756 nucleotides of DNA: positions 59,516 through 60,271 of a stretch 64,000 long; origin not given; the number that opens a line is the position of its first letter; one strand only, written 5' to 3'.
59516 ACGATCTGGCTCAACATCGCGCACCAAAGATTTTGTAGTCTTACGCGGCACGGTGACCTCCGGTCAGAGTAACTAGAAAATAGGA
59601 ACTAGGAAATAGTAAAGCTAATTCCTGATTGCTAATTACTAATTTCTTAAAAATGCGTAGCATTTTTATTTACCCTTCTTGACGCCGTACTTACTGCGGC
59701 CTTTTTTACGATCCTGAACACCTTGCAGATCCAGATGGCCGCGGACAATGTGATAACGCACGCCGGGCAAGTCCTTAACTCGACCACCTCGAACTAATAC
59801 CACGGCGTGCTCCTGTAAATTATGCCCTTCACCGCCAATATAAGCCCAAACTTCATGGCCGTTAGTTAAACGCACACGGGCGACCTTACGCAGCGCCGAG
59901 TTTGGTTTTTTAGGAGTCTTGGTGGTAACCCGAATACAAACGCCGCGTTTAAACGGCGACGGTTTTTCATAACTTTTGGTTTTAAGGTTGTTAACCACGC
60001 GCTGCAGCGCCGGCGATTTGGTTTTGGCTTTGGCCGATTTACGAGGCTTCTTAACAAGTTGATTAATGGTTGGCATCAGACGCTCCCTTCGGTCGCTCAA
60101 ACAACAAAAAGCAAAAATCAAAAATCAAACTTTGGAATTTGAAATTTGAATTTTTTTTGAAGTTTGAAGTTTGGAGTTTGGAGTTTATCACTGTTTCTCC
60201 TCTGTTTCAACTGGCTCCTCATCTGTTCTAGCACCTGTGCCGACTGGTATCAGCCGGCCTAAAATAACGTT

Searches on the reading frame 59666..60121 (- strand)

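Call 74: search_protein_families(library=pfam, proteins=[window:59666-60121:-], max_evalue=0.001)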
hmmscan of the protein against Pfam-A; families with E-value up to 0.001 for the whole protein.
window:59666-60121:- (151 aa): 1 family
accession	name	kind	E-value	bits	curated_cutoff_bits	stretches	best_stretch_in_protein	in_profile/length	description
PF00164.32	Ribosom_S12_S23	-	1.4e-36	125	22.3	1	54-149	10-107/110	Ribosomal protein S12/S23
